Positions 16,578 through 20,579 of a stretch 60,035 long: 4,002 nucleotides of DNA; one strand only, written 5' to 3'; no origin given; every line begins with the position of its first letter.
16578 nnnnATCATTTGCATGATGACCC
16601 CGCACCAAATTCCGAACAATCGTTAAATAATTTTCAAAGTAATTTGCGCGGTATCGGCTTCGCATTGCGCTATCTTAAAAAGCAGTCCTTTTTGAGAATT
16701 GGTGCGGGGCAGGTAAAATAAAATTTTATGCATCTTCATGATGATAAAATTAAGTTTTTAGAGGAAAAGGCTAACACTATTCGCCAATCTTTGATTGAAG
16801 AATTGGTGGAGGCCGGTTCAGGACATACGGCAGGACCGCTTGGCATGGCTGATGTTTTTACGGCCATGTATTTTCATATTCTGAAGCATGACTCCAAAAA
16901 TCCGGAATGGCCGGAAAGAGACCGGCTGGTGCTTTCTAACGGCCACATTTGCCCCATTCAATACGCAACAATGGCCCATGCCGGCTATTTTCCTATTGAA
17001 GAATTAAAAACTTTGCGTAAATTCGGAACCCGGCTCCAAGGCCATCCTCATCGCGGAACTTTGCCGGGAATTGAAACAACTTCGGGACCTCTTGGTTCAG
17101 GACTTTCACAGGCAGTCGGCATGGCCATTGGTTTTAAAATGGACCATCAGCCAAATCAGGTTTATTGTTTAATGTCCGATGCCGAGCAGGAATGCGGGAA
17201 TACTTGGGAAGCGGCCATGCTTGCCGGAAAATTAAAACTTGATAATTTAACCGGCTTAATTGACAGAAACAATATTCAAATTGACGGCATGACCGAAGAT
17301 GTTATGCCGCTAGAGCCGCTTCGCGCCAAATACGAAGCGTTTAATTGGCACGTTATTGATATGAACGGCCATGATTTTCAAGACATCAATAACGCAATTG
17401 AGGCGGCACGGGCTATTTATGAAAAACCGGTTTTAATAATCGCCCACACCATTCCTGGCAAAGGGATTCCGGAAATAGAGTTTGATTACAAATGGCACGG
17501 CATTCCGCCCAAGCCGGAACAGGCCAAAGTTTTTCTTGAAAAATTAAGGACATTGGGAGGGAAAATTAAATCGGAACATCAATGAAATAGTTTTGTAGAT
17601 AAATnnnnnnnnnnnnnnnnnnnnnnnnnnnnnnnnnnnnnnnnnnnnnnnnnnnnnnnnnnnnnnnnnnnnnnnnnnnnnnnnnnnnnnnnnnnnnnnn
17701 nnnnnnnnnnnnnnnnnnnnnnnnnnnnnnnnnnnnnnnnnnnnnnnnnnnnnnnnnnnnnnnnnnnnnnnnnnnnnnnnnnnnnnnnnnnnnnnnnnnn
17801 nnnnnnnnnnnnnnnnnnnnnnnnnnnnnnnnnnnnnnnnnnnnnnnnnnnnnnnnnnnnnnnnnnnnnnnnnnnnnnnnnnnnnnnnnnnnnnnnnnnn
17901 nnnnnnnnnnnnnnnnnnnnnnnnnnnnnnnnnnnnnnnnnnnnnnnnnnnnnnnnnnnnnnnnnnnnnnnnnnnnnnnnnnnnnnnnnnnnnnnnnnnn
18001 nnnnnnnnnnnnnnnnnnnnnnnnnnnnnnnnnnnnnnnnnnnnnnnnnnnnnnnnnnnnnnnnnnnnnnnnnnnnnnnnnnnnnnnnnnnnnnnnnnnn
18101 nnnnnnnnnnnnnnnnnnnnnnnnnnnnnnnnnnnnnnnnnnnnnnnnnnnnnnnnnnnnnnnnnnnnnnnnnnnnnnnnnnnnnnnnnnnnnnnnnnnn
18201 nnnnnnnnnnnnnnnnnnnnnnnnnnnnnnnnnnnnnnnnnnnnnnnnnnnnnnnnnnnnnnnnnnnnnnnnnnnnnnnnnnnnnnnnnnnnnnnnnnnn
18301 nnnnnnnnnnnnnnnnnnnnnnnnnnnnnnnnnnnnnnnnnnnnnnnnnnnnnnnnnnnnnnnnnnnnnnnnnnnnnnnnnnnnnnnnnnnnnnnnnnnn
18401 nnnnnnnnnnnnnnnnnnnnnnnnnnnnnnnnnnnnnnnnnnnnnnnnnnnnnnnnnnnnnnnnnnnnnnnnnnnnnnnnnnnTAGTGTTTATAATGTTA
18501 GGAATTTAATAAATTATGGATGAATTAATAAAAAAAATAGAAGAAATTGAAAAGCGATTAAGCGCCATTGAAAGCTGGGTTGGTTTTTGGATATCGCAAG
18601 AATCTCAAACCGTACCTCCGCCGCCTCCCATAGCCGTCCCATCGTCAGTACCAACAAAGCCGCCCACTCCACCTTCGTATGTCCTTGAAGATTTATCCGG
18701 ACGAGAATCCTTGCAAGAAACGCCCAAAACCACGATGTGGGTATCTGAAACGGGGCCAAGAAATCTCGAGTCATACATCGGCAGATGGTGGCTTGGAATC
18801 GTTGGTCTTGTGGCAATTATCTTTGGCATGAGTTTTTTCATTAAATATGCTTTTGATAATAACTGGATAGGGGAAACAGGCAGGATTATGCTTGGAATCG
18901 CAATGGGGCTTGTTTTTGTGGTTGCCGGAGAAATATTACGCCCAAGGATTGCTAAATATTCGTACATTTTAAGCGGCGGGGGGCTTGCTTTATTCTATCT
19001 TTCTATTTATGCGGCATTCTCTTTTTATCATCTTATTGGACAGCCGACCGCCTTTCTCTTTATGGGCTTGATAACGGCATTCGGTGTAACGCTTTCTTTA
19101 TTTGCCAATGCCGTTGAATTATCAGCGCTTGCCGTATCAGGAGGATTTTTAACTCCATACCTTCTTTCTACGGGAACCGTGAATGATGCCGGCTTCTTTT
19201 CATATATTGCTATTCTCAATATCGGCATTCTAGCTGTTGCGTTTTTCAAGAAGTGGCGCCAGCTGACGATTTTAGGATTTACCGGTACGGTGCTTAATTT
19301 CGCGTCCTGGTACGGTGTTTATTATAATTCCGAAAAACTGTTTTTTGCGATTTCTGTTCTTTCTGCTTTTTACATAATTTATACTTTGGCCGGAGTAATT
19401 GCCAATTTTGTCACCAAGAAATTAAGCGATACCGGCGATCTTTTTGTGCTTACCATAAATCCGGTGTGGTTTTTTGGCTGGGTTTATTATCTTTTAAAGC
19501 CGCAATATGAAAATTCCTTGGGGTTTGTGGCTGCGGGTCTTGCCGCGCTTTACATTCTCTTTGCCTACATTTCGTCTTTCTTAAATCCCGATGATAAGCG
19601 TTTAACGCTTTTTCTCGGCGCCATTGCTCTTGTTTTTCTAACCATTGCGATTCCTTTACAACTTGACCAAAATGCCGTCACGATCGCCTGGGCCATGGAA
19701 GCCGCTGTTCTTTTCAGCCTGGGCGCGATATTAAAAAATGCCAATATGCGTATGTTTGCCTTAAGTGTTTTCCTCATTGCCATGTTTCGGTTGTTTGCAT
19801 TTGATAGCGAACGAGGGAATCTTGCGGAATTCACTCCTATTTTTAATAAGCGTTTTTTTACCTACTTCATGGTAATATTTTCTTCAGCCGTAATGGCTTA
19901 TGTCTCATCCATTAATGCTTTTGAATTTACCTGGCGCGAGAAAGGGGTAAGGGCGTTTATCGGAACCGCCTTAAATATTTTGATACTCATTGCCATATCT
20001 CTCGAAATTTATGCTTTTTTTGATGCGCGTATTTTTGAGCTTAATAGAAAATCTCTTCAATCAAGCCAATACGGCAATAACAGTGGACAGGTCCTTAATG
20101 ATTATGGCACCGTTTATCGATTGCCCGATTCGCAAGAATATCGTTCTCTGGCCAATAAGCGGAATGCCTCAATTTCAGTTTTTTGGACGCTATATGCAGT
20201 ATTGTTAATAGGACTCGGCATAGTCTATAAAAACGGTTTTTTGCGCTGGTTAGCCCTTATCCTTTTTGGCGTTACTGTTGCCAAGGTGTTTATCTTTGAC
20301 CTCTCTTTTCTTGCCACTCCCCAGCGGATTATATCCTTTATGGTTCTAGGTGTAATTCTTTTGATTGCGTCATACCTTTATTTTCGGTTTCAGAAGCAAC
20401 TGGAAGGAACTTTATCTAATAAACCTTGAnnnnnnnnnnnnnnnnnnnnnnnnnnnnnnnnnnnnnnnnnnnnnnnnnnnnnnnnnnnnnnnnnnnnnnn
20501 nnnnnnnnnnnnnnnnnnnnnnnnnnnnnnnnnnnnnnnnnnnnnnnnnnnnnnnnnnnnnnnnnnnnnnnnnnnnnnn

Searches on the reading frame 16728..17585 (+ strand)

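Call 24: search_protein_families(library=pfam, proteins=[window:16728-17585:+], max_evalue=0.001)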
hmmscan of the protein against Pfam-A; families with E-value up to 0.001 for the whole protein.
window:16728-17585:+ (285 aa): 2 families
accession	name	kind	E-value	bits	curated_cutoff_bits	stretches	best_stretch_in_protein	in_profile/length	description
PF00456.26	Transketolase_N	-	5.7e-64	216.6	22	1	14-267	5-269/334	Transketolase, thiamine diphosphate binding domain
PF13292.11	DXP_synthase_N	-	1.2e-09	38.3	21.2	1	9-182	16-172/274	1-deoxy-D-xylulose-5-phosphate synthase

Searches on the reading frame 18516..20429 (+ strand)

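Call 24: search_protein_families(library=pfam, proteins=[window:18516-20429:+], max_evalue=0.001)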
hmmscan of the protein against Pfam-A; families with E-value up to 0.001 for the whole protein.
window:18516-20429:+ (637 aa): 1 family
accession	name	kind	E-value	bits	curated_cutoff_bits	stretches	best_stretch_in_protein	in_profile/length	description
PF10101.14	DUF2339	-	6.9e-85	286.6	33.6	2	92-514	4-438/659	Predicted membrane protein (DUF2339)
